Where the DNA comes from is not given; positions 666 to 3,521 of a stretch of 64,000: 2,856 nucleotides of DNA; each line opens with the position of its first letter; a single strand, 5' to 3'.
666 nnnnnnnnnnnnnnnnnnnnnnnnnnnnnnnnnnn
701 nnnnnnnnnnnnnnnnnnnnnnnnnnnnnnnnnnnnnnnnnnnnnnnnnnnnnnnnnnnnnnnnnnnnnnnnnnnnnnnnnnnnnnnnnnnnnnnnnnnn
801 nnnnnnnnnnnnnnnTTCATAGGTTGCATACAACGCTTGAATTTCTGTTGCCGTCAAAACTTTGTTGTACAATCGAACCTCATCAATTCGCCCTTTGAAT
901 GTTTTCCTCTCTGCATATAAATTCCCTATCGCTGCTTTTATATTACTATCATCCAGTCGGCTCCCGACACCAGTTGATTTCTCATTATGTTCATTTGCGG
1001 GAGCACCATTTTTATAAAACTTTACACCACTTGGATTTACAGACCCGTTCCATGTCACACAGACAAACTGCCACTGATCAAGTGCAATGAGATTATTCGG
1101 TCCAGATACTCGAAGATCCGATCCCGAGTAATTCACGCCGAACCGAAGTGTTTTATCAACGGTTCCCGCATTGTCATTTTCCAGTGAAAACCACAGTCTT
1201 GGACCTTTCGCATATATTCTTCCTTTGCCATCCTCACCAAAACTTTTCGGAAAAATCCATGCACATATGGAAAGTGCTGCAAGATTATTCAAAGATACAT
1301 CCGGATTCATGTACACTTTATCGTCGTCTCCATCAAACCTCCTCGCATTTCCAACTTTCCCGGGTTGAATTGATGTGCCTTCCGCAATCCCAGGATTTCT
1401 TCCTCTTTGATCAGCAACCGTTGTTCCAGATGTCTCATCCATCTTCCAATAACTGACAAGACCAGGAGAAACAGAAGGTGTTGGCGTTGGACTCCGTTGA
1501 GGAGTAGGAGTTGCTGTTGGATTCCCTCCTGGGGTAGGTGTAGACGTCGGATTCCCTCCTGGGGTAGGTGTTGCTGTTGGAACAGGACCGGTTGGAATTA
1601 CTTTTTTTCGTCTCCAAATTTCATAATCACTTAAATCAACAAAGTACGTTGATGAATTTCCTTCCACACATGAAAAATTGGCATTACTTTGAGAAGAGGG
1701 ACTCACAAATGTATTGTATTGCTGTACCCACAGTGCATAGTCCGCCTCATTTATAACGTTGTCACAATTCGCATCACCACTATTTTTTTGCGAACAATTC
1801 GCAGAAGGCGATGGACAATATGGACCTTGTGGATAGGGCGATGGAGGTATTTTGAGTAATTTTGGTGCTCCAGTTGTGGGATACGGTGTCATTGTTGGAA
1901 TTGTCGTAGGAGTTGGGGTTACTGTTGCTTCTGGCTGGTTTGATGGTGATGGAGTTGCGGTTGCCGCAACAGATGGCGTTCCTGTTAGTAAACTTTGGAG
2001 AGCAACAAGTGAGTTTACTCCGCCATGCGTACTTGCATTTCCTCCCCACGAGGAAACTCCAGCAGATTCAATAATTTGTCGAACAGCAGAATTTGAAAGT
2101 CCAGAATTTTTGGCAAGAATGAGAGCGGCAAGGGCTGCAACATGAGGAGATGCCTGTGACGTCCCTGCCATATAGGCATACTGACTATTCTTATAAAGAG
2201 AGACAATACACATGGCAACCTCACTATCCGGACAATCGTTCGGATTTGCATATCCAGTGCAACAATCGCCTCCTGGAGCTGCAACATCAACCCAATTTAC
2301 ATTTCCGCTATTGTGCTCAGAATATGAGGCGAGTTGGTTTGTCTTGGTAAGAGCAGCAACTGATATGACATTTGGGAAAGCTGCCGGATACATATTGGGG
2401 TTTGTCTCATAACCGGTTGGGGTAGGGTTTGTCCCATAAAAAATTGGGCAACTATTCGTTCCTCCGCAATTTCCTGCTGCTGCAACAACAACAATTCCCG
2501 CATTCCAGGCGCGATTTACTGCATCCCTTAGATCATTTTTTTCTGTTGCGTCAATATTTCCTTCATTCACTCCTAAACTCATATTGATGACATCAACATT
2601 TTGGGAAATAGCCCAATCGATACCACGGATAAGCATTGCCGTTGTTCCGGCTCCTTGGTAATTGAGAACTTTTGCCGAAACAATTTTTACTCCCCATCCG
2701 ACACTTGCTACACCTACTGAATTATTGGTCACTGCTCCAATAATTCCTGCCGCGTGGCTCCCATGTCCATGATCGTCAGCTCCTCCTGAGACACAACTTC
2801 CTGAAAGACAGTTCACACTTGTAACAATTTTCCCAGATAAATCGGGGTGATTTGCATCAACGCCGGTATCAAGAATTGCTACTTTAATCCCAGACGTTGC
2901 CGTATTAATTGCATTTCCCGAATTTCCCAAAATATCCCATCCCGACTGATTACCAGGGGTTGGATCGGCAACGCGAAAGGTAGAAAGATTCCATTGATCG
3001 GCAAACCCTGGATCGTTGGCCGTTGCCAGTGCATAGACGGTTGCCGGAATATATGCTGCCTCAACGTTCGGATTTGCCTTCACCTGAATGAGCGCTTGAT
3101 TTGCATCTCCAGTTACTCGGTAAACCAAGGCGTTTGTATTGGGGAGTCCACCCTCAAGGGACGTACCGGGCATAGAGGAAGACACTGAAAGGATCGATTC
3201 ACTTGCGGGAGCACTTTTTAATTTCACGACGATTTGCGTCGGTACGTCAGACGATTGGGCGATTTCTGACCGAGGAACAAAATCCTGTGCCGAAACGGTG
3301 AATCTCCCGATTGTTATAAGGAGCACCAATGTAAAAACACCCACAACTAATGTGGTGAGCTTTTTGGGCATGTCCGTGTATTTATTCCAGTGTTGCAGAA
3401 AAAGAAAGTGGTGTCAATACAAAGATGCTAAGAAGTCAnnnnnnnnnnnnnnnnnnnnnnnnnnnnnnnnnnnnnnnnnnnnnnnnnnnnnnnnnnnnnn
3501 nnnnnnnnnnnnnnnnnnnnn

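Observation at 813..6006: Two different secreted proteases (S8 subtilisin and M4 thermolysin-like) share a paralogous C-terminal LamG/ConA-like lectin module behind Pro/Thr linkers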

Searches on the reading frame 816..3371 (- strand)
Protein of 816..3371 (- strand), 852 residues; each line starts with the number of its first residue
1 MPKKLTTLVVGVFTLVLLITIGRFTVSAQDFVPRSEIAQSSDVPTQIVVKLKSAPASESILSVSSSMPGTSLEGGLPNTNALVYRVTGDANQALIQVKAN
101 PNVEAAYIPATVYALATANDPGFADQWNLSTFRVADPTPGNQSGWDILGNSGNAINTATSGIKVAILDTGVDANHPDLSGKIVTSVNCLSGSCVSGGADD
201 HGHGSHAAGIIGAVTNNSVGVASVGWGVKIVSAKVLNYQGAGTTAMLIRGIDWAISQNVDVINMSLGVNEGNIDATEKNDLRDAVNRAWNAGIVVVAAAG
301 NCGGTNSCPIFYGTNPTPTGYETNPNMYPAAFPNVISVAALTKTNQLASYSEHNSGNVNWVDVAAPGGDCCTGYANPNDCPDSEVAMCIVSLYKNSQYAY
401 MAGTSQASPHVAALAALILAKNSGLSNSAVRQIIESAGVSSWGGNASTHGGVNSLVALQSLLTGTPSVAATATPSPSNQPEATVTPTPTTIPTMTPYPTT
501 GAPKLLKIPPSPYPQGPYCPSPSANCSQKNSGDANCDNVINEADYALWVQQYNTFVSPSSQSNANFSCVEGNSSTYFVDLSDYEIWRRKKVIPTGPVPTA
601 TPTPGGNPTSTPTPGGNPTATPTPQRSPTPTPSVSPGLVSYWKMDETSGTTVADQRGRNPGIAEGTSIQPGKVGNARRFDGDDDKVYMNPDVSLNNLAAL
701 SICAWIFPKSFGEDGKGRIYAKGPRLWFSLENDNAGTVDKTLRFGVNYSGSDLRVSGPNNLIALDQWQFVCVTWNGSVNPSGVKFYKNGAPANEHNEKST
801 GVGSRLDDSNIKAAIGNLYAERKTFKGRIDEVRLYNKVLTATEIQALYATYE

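Call 3: search_protein_families(library=pfam, proteins=[window:816-3371:-], max_evalue=0.1)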
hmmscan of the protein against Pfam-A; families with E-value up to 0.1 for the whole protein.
window:816-3371:- (852 aa): 5 families
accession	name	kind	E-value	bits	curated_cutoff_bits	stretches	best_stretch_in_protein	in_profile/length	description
PF00082.27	Peptidase_S8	-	6.9e-53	180.3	21.8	1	160-437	2-272/288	Subtilase family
PF13385.13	Laminin_G_3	-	3.9e-22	79.5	27.6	1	680-845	1-151/151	Concanavalin A-like lectin/glucanases superfamily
PF00354.24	Pentaxin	-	0.00079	19.6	25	1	745-849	66-168/194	Pentaxin family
PF22148.1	Fervidolysin_NPro-like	-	0.0014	19.4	21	1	43-106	16-78/81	Fervidolysin N-terminal prodomain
PF15234.11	LAT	-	0.0041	17.4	27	1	481-536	56-109/236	Linker for activation of T-cells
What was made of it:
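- On Peptidase S8 (subtilase): PF00082 at 180.3 bits vs cut-off 21.8 (call 3)
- Checked: Pfam (call 3): protein A (852 aa) has Peptidase_S8 at 6.9e-53 (res 160-437) and Laminin_G_3 at 3.9e-22 (res 680-845, profile 1-151/151).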

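Call 12: find_encoding_contigs(protein=window:816-3371:-, flank=10000, max_places=6)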
Protein window:816-3371:- (852 aa): 5 contigs read that carry it; 4 places shown.
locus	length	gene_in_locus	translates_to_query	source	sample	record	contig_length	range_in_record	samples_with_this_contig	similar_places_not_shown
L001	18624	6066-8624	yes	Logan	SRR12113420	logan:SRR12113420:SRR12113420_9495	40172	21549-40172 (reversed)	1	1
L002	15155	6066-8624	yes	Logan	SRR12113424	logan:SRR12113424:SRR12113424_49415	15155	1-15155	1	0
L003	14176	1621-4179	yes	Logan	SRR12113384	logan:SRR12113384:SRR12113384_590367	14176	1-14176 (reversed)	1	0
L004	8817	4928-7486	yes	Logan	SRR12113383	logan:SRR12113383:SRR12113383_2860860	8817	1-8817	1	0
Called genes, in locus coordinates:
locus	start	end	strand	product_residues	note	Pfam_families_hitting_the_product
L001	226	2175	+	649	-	-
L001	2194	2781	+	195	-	-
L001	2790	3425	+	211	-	-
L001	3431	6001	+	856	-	PF01447:Peptidase_M4, PF02868:Peptidase_M4_C, PF13385:Laminin_G_3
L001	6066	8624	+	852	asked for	PF00082:Peptidase_S8, PF13385:Laminin_G_3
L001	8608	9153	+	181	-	PF00963:Cohesin (weak)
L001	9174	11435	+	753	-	-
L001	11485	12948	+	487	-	-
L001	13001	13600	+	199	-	-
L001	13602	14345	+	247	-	-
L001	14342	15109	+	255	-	PF16656:Pur_ac_phosph_N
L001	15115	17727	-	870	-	-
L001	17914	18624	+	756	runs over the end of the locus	PF13328:HD_4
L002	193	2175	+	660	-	-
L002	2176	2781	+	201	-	-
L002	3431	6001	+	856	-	PF01447:Peptidase_M4, PF02868:Peptidase_M4_C, PF13385:Laminin_G_3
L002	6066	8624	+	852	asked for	PF00082:Peptidase_S8, PF13385:Laminin_G_3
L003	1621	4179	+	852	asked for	PF00082:Peptidase_S8, PF13385:Laminin_G_3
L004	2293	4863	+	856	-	PF01447:Peptidase_M4, PF02868:Peptidase_M4_C, PF13385:Laminin_G_3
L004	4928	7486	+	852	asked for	PF00082:Peptidase_S8, PF13385:Laminin_G_3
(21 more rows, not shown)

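Call 13: search_protein_families(library=pfam, proteins=[L001:9174-11435:+, L001:11485-12948:+, L001:13001-13600:+, L001:13602-14345:+, L001:14342-15109:+, L001:15115-17727:-], max_evalue=0.1)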
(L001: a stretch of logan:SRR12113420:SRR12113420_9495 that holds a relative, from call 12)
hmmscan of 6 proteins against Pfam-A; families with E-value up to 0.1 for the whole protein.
L001:9174-11435:+ (753 aa): 1 family
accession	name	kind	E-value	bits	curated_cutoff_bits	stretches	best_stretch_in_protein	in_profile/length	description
PF18692.7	DUF5640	-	0.098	13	28.5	0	123-142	3-22/85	Family of unknown function (DUF5640)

L001:11485-12948:+ (487 aa): 2 families
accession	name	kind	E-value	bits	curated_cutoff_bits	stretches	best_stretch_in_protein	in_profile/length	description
PF00404.24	Dockerin_1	-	0.00024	21.6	22.9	1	434-480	7-56/57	Dockerin type I domain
PF10413.14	Rhodopsin_N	-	0.04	14.2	27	1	326-338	2-14/36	Amino terminal of the G-protein receptor rhodopsin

L001:13001-13600:+ (199 aa): 0 families

L001:13602-14345:+ (247 aa): 0 families

L001:14342-15109:+ (255 aa): 2 families
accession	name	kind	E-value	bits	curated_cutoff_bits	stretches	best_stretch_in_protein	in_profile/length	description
PF16656.11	Pur_ac_phosph_N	-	4.2e-08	34.1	30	1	64-134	8-86/93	Purple acid Phosphatase, N-terminal domain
PF00041.27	fn3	-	0.00044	20.8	25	1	58-130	4-72/84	Fibronectin type III domain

L001:15115-17727:- (870 aa): 1 family
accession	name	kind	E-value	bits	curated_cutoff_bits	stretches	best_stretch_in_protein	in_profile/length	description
PF18040.7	BPA_C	-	0.044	14.3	26.2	1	169-214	11-56/95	beta porphyranase A C-terminal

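Call 15: find_homologous_proteins(query=window:816-3371:-, max_evalue=0.00001)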
Query window:816-3371:- (852 aa): 2368 proteins with E <= 0.00001 among 8000 candidates; the best 120 are listed.
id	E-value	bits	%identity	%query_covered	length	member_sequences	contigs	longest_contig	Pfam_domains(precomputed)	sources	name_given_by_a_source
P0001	0.0e+0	1931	100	100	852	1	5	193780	PF13385.14,PF00082.28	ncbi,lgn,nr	ncbi:S8 family serine peptidase [Candidatus Gottesmanbacteria bacterium]|nr:S8 family serine peptida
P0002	0.0e+0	1230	65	100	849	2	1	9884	PF13385.14,PF00082.28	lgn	-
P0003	6.0e-117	410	38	73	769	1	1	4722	PF17210.10,PF00082.28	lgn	-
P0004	6.4e-115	404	40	73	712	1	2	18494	PF00082.28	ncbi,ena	-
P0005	7.3e-113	397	40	67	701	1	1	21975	PF00082.28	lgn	-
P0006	5.1e-110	387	39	74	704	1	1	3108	PF00082.28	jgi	jgi:subtilisin family serine protease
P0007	4.8e-105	371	39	67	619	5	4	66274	PF00082.28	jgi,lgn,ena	jgi:thermitase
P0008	1.0e-102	363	38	69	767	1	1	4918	PF00082.28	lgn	-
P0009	9.5e-102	360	39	68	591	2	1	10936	PF00082.28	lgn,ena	-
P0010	2.8e-99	352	39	68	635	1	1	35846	PF00082.28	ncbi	-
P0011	3.6e-97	345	42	61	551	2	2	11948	PF00082.28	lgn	-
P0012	3.0e-89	319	36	67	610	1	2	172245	PF00082.28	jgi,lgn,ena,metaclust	metaclust:\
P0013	5.4e-87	311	37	69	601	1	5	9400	PF00082.28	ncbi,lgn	-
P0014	1.0e-81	294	36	66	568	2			PF00082.28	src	-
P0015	1.7e-81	293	35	67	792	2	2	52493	PF00082.28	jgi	jgi:thermitase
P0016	3.6e-79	285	37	69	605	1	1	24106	PF00082.28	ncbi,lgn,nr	ncbi:S8 family serine peptidase [Candidatus Gottesmanbacteria bacterium]|nr:S8 family serine peptida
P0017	8.6e-79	284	38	58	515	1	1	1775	PF00082.28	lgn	-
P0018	1.9e-70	256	33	74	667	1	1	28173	PF00404.25,PF00082.28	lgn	-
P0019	4.5e-70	255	36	60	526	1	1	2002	PF00082.28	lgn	-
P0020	6.8e-70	255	37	58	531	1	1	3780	PF00082.28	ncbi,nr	ncbi:S8 family serine peptidase [Candidatus Roizmanbacteria bacterium]|nr:S8 family serine peptidase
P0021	1.5e-67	247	36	57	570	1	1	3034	PF00082.28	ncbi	-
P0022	3.0e-64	236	37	60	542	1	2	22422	PF00082.28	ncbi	-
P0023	7.5e-62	228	33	65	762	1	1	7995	PF00082.28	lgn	-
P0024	1.2e-57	214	41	41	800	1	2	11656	PF22148.2,PF00082.28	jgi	-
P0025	7.5e-53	198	35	53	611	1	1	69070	PF22148.2,PF24517.3,PF00082.28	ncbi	-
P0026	3.8e-50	189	31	59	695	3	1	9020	PF00082.28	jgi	-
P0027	1.7e-49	187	36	52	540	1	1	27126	PF22148.2,PF02369.23,PF00082.28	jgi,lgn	jgi:thermitase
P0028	1.6e-48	184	36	53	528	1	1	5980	PF22148.2,PF00082.28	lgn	-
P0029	9.1e-48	181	34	53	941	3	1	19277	PF22148.2,PF00082.28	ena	-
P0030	4.2e-47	179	36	47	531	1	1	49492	PF22148.2,PF00082.28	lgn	-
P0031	6.1e-47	179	34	53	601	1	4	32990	PF00082.28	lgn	-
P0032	1.5e-46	177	34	53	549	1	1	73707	PF22148.2,PF00082.28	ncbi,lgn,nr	ncbi:MAG TPA: S8 family serine peptidase [Candidatus Limnocylindrales bacterium]|nr:S8 family serine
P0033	2.2e-46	177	31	53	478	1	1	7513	PF22148.2,PF00082.28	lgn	-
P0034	2.6e-46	177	37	43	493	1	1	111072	PF19190.7,PF00082.28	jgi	jgi:type VII secretion-associated serine protease mycosin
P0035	3.4e-46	176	35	51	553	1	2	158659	PF22148.2,PF00082.28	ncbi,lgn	-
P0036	4.3e-46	176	36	53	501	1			PF22148.2,PF00082.28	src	-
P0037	6.3e-46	175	35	52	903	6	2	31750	PF22148.2,PF04616.21,PF00082.28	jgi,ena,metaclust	metaclust:\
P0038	6.6e-46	175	34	53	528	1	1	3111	PF22148.2,PF02369.23,PF00082.28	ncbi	-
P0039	2.6e-45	173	34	58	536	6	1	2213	PF22148.2,PF00082.28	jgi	-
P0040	2.7e-45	173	37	46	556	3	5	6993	PF22148.2,PF17957.8,PF00082.28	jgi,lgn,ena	jgi:thermitase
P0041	3.2e-45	173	35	56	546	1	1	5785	PF22148.2,PF00082.28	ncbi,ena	-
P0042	5.4e-45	172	36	46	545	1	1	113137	PF22148.2,PF00082.28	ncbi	-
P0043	6.3e-45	172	35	54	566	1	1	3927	PF22148.2,PF00082.28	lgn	-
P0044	1.1e-44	171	35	57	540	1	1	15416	PF22148.2,PF02369.23,PF00082.28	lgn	-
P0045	1.7e-44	171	34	54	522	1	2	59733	PF22148.2,PF17957.8,PF00082.28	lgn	-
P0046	1.8e-44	170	34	55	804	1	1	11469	PF22148.2,PF02369.23,PF17957.8,PF13750.13,PF00082.28,PF19077.7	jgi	jgi:thermitase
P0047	2.9e-44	170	37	46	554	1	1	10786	PF22148.2,PF17957.8,PF00082.28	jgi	jgi:thermitase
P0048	3.4e-44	170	34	54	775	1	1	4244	PF00082.28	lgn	-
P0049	4.4e-44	169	34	53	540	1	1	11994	PF22148.2,PF02369.23,PF00082.28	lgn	-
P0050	4.9e-44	169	33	52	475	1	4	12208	PF22148.2,PF00082.28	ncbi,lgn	-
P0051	5.5e-44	169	33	54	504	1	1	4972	PF22148.2,PF17957.8,PF00082.28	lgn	-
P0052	7.2e-44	168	36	46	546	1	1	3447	PF22148.2,PF02369.23,PF00082.28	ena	-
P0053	8.4e-44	168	32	64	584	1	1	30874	PF22148.2,PF00082.28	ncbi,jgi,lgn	-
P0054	1.2e-43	168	35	51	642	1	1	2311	PF22148.2,PF02369.23,PF07705.18,PF00082.28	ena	-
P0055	1.4e-43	168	34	51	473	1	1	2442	PF22148.2,PF00082.28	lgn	-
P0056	1.6e-43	167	30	67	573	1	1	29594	PF00082.28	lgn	-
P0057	2.0e-43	167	33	59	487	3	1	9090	PF00082.28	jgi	jgi:thermitase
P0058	2.1e-43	167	36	51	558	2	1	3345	PF22148.2,PF00082.28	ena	-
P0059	2.3e-43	167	36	48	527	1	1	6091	PF22148.2,PF00082.28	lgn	-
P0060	2.5e-43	167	33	49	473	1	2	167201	PF22148.2,PF00082.28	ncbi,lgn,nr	ncbi:peptidase S8 [Candidatus Gottesmanbacteria bacterium]|nr:peptidase S8 [Candidatus Gottesmanbact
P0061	3.9e-43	166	34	54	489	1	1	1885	PF22148.2,PF00082.28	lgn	-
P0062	4.9e-43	166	34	60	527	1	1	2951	PF13715.13,PF22148.2,PF16371.13,PF13620.13,PF22904.4,PF00082.28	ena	-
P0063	1.1e-42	165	33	54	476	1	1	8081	PF22148.2,PF00082.28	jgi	-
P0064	1.3e-42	164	35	49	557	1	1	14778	PF22148.2,PF17957.8,PF00082.28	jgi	jgi:thermitase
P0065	2.9e-42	163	34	46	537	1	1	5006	PF22148.2,PF02369.23,PF00082.28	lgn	-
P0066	3.5e-42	163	34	56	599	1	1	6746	PF22148.2,PF00082.28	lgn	-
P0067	4.5e-42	163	33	54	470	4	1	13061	PF00082.28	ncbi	-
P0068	6.4e-42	162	37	43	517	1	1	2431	PF22148.2,PF00082.28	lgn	-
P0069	7.0e-42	162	33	49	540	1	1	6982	PF22148.2,PF02369.23,PF00082.28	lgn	-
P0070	8.7e-42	162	35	51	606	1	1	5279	PF22148.2,PF17957.8,PF00082.28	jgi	jgi:thermitase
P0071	1.6e-41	161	37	46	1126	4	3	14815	PF22148.2,PF00404.25,PF00963.25,PF00082.28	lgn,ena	-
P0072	1.7e-41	161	40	40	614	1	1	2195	PF22148.2,PF17957.8,PF13750.13,PF00082.28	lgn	-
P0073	1.9e-41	160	34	54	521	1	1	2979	PF22148.2,PF00082.28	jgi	jgi:thermitase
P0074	2.1e-41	160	33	47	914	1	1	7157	PF00082.28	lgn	-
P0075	2.1e-41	160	34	46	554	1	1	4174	PF22148.2,PF17957.8,PF00082.28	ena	-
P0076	2.4e-41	160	35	50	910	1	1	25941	PF22148.2,PF00082.28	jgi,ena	-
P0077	3.2e-41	160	33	55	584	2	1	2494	PF22148.2,PF00082.28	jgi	-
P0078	4.3e-41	159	33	50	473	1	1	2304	PF22148.2,PF00082.28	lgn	-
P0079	4.3e-41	159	35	55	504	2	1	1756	PF13715.13,PF22148.2,PF13620.13,PF22904.4,PF00082.28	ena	-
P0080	5.3e-41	159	34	49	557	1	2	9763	PF22148.2,PF00082.28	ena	-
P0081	7.8e-41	158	35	48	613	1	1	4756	PF22148.2,PF00082.28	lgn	-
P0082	8.0e-41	158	35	53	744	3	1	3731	PF16371.13,PF08308.18,PF17802.8,PF13620.13,PF20608.5,PF17210.10,PF00082.28,PF13715.13,PF22148.2,PF22902.3,PF11008.15,PF14686.13,PF15976.12,PF09430.17,PF22904.4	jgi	-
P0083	1.3e-40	158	41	38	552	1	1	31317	PF22148.2,PF00082.28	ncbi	-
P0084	1.3e-40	158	37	46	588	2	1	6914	PF13715.13,PF22148.2,PF16371.13,PF13620.13,PF00082.28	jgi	jgi:thermitase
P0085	1.6e-40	157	35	52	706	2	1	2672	PF22148.2,PF02369.23,PF00041.28,PF00082.28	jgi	jgi:thermitase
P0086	1.6e-40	157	35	47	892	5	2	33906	PF22148.2,PF00082.28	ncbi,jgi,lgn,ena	-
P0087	1.8e-40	157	36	46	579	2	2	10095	PF22148.2,PF17957.8,PF00082.28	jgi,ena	-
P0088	1.9e-40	157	37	50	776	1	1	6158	PF22148.2,PF00404.25,PF00082.28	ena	-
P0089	2.4e-40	157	31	71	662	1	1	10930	PF22148.2,PF00082.28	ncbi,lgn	-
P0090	2.5e-40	157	35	46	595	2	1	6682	PF02369.23,PF18998.7,PF00082.28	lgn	-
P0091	2.5e-40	157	37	46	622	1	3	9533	PF22148.2,PF17957.8,PF00082.28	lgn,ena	-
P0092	3.5e-40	156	36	50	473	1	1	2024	PF00082.28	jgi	-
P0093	4.0e-40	156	35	54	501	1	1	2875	PF22148.2,PF02369.23,PF00082.28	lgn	-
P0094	4.3e-40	156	36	42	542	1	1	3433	PF22148.2,PF02369.23,PF00082.28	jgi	jgi:thermitase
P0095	4.5e-40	156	32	54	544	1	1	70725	PF22148.2,PF00082.28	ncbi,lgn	-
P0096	7.4e-40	155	34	46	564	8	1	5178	PF22148.2,PF17957.8,PF00082.28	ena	-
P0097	8.1e-40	155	36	47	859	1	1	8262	PF22148.2,PF00082.28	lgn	-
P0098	1.1e-39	155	36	46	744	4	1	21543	PF16371.13,PF08308.18,PF17802.8,PF13620.13,PF17210.10,PF00082.28,PF13715.13,PF22148.2,PF22902.3,PF11008.15,PF14686.13,PF12985.14,PF15976.12,PF09430.17,PF22904.4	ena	-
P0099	1.2e-39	155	31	66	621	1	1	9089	PF22148.2,PF00082.28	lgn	-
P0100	1.4e-39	154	36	46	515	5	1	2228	PF22148.2,PF00082.28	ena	-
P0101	1.4e-39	154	35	50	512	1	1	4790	PF22148.2,PF17957.8,PF00082.28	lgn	-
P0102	1.6e-39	154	35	51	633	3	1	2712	PF22148.2,PF05345.19,PF00082.28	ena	-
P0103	1.7e-39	154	34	47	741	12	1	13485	PF22148.2,PF00188.33,PF00082.28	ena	-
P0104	1.9e-39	154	31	53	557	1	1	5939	PF22148.2,PF07691.18,PF00082.28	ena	-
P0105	1.9e-39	154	31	53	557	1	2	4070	PF22148.2,PF07691.18,PF00082.28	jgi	-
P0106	1.9e-39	154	35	52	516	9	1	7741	PF22148.2,PF00082.28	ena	-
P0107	1.9e-39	154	35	46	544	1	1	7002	PF22148.2,PF00082.28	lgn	-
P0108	3.0e-39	153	34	54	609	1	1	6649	PF22148.2,PF00082.28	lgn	-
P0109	3.2e-39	153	36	46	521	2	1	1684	PF22148.2,PF00082.28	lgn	-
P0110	3.3e-39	153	34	48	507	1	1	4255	PF22148.2,PF00404.25,PF00082.28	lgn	-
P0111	3.3e-39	153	36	46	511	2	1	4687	PF22148.2,PF17957.8,PF00082.28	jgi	jgi:thermitase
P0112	4.0e-39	153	33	62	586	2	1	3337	PF13715.13,PF22148.2,PF13620.13,PF00082.28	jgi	-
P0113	4.8e-39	153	40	37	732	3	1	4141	PF22148.2,PF00082.28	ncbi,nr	ncbi:MAG TPA: peptidase S8, partial [Chloroflexi bacterium]|nr:peptidase S8 [Chloroflexota bacterium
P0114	5.3e-39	152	34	46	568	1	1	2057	PF22148.2,PF00082.28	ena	-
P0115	5.6e-39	152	32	57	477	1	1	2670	PF22148.2,PF00082.28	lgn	-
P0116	8.1e-39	152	36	49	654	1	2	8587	PF13715.13,PF22148.2,PF14686.13,PF16371.13,PF08308.18,PF17802.8,PF13620.13,PF09430.17,PF22904.4,PF17210.10,PF00082.28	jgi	jgi:thermitase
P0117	8.8e-39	152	35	49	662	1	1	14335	PF13715.13,PF22148.2,PF14686.13,PF16371.13,PF08308.18,PF17802.8,PF13620.13,PF09430.17,PF22904.4,PF17210.10,PF00082.28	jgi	jgi:thermitase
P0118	9.5e-39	152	34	53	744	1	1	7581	PF16371.13,PF08308.18,PF17802.8,PF13620.13,PF20608.5,PF17210.10,PF00082.28,PF13715.13,PF22148.2,PF22902.3,PF11008.15,PF14686.13,PF15976.12,PF09430.17,PF22904.4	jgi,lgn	-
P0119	1.2e-38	151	32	53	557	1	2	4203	PF22148.2,PF07691.18,PF00082.28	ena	-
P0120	1.4e-38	151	37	46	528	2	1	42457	PF22148.2,PF02369.23,PF05887.17,PF00082.28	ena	-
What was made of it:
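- The organism is CPR (call 15).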
